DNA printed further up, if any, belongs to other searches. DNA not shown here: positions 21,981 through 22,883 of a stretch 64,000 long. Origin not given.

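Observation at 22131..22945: RelA/SpoT-fold (toxSAS-like) gene plus overlapping 70-aa ORF co-transcribed with the island integrase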

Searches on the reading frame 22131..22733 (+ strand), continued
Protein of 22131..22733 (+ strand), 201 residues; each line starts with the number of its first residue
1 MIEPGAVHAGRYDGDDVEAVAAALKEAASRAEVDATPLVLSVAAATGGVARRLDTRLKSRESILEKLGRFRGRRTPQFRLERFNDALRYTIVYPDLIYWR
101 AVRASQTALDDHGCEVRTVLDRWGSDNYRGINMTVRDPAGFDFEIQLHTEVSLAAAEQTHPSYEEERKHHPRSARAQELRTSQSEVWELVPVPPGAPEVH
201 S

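Call 59: search_protein_families(library=pfam, proteins=[L011:2570-2827:-, L004:6959-7447:+, L004:7462-7719:+, L004:7719-7997:+, L012:97-420:+], max_evalue=0.1)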
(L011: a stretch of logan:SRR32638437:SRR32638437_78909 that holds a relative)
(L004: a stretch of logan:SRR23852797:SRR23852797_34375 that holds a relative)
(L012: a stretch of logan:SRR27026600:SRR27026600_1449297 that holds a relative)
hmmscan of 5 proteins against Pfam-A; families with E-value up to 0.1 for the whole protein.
L011:2570-2827:- (85 aa): 2 families
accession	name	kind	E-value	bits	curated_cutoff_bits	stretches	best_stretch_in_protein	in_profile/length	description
PF12728.13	HTH_17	-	0.0036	18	27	1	21-68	5-49/51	Helix-turn-helix domain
PF13411.12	MerR_1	-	0.031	14.8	21.6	1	22-58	5-40/69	MerR HTH family regulatory protein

L004:6959-7447:+ (163 aa): 0 families

L004:7462-7719:+ (86 aa): 7 families
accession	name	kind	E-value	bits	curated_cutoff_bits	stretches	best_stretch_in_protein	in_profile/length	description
PF01442.23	Apolipoprotein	-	0.0031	17.7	90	1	6-74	114-183/190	Apolipoprotein A1/A4/E domain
PF07889.17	DUF1664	-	0.0037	17.7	34.6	1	6-77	38-108/124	Protein of unknown function (DUF1664)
PF14643.11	DUF4455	-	0.053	12.6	30.4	1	6-75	323-391/469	Domain of unknown function (DUF4455)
PF10241.14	KxDL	-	0.056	14.2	27.2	1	34-80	12-58/86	Uncharacterized conserved protein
PF16752.10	TBCC_N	-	0.068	13.9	27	0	15-75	21-81/115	Tubulin-specific chaperone C N-terminal domain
PF04011.17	LemA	-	0.078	13.2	26.2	0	36-78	16-56/149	LemA family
PF06013.18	WXG100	-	0.081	13.6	27.3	0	9-76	7-74/86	Proteins of 100 residues with WXG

L004:7719-7997:+ (93 aa): 1 family
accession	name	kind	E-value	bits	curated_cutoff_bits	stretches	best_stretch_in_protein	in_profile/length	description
PF20270.3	CATRA-C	-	0.034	15.3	24.6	1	6-47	70-114/137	CASPASE and TPR Repeat-Associated C-terminal domain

L012:97-420:+ (108 aa): 0 families

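Call 85: search_dna_similar(query=window:22131-22733:+, collection=plasmids, mode=protein, max_rows=15)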
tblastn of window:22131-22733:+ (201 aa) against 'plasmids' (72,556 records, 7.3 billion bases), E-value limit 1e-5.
Records with a match: 164; places in all: 293; records where one place covers at least 80% of the query: 120.
Best place of each record, by identity: <60% 164.
By first word of the organism name: Ralstonia 129; Pseudomonas 18; Enterococcus 7; Rhodococcus 4; Rhizobium 3; Mesorhizobium 1; Streptomyces 1; Bradyrhizobium 1.
By predicted mobility (MOB-suite, as given by PLSDB): mobilizable 107; non-mobilizable 38; conjugative 19.
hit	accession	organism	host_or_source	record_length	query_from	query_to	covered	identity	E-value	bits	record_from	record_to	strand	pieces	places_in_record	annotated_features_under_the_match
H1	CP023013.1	Ralstonia solanacearum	Solanum tuberosum,single cell,Potato ...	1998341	36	199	82%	34.5%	2e-9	86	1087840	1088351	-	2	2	none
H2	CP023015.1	Ralstonia solanacearum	Solanum tuberosum,single cell,Potato ...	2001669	36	199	82%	34.5%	2e-9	86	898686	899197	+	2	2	none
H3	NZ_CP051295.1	Ralstonia solanacearum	Plantain,cell culture,stem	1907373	34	199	83%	33.1%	7e-15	79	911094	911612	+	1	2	none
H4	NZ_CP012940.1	Ralstonia solanacearum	plantain,cell culture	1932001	34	199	83%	33.1%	8e-15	79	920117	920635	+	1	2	none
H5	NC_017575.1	Ralstonia solanacearum Po82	-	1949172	34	199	83%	33.1%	8e-15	79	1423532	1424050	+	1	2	none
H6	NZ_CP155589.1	Ralstonia solanacearum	Musa sp.,cell culture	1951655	34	199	83%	33.1%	8e-15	79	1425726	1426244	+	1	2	none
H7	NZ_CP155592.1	Ralstonia solanacearum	Musa sp.,cell culture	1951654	34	199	83%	33.1%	8e-15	79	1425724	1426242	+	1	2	none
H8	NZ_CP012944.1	Ralstonia solanacearum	Cucumis sativus,cell culture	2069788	34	199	83%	33.1%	8e-15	79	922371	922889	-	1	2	none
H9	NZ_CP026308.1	Ralstonia solanacearum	Musa sp.,pure culture,plants with Moko ...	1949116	34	199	83%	33.1%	8e-15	79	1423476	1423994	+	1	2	none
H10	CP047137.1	Ralstonia solanacearum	Potato,Single cell,tuber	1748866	34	199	83%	33.1%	9e-15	79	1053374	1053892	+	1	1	none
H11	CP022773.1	Ralstonia solanacearum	Solanum tuberosum,single cell,Potato ...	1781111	36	199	82%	33.5%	7e-17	85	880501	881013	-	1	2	type III effector protein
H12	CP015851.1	Ralstonia solanacearum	Rhizoma kaempferiae,cell culture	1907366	36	199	82%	33.5%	7e-17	85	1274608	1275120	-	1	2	hypothetical protein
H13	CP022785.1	Ralstonia solanacearum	Solanum tuberosum,single cell,Potato ...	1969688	36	199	82%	33.5%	7e-17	85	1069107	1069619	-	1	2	none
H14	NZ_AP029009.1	Ralstonia pseudosolanacearum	-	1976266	36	199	82%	33.5%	7e-17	85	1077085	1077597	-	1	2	none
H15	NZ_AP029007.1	Ralstonia pseudosolanacearum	-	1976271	36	199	82%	33.5%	7e-17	85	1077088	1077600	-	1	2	none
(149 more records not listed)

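Call 86: search_dna_similar(query=window:22131-22733:+, collection=phages, mode=protein, max_rows=15)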
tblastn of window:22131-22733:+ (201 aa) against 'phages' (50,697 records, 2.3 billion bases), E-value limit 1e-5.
Records with a match: 94; places in all: 177; records where one place covers at least 80% of the query: 1.
Best place of each record, by identity: <60% 94.
By first word of the organism name: Ralstonia 84; Streptococcus 4; Haemophilus 2; Aggregatibacter 2; Mannheimia 2.
By host as written in the record: Ralstonia solanacearum 61; Ralstonia solanacearum Race 3, Biovar 1 6; Actinobacillus actinomycetemcomitans 2; Aggregatibacter actinomycetemcomitans D11S-1 2; Mannheimia haemolytica 1152A serotype A6 2; Ralstonia solanacearum R299, UW30 1; Streptococcus dysgalactiae ATCC_27957 1; Streptococcus dysgalactiae ERR109289 1; and 18 more.
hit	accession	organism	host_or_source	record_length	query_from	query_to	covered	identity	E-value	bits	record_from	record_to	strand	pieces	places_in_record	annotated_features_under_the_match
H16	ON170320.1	Ralstonia phage YO188_1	Ralstonia solanacearum R299, UW30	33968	34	199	83%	32.6%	3e-16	82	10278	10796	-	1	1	record has no annotation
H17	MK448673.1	Streptococcus phage Javan119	Streptococcus dysgalactiae ATCC_27957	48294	42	200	79%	30.3%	5e-9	61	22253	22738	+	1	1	hypothetical protein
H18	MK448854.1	Streptococcus phage Javan146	Streptococcus dysgalactiae ERR109289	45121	42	200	79%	30.3%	1e-7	57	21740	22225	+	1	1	capsid and scaffold protein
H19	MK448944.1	Streptococcus phage Javan452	Streptococcus pyogenes ERR111845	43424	42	200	79%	29.7%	1e-7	57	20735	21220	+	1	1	hypothetical protein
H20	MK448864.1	Streptococcus phage Javan180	Streptococcus equi 4047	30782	36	193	79%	29.0%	2e-7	56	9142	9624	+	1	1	hypothetical protein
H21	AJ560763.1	Haemophilus phage Aaphi23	Actinobacillus actinomycetemcomitans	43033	41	195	77%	26.5%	4e-6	52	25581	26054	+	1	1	putative minor head protein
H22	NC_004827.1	Haemophilus phage Aaphi23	Actinobacillus actinomycetemcomitans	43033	41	195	77%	26.5%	4e-6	52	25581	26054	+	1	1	head protein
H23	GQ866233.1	Aggregatibacter phage S1249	Aggregatibacter actinomycetemcomitans ...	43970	41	195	77%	26.5%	4e-6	52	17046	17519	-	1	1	putative minor head protein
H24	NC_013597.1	Aggregatibacter phage S1249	Aggregatibacter actinomycetemcomitans ...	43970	41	195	77%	26.5%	4e-6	52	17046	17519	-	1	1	head protein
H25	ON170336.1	Ralstonia phage YO356_1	Ralstonia solanacearum Race 3, Biovar 1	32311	53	199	73%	26.9%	1e-6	54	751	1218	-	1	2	record has no annotation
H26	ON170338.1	Ralstonia phage YO357_1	Ralstonia solanacearum Race 3, Biovar 1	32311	53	199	73%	26.9%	1e-6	54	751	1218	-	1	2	record has no annotation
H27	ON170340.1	Ralstonia phage YO359_1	Ralstonia solanacearum Race 3, Biovar 1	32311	53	199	73%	26.9%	1e-6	54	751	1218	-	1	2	record has no annotation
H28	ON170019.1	Ralstonia phage YO002_1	Ralstonia solanacearum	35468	53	199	73%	26.9%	1e-6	54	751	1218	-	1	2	record has no annotation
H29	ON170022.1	Ralstonia phage YO004_1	Ralstonia solanacearum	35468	53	199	73%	26.9%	1e-6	54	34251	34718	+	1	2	record has no annotation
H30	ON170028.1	Ralstonia phage YO008_1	Ralstonia solanacearum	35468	53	199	73%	26.9%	1e-6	54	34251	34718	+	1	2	record has no annotation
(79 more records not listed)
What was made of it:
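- Tried and rejected: tblastn against plasmids and phages only recovered the known XopAD/RipS and MuF carriers (calls 85, 86).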

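Call 87: search_protein_representatives(protein=window:22131-22733:+)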
Query: 201 residues. Proteins with E-value up to 0.001 (for the whole library): 2630; up to 1e-10: 781; up to 1e-30: 16. The best 150 are listed.
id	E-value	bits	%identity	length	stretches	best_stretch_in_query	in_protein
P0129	4.6e-59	215.9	55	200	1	4-199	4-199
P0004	1.1e-53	198.3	53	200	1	1-198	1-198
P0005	5.3e-49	183.0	48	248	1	2-199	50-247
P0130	7.3e-43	163.0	48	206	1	6-196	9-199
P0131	8.6e-42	159.5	33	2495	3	32-197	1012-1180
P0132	6.3e-38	146.9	43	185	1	15-195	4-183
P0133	8.2e-37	143.3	44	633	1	4-197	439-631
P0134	1.2e-36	142.8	36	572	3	21-193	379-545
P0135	1.8e-36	142.1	46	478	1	7-199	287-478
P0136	6.0e-35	137.2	43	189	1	13-199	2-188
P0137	7.7e-34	133.6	46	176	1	27-199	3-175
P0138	2.4e-33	131.9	39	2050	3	56-168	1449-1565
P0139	4.1e-31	124.7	44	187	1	15-199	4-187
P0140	6.9e-31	123.9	30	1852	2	16-196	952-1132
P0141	7.3e-31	123.9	41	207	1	12-197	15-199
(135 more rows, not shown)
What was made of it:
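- They are a mix of 175-210-aa stand-alone forms and C-terminal domains of 400-4,000-aa proteins (call 87).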
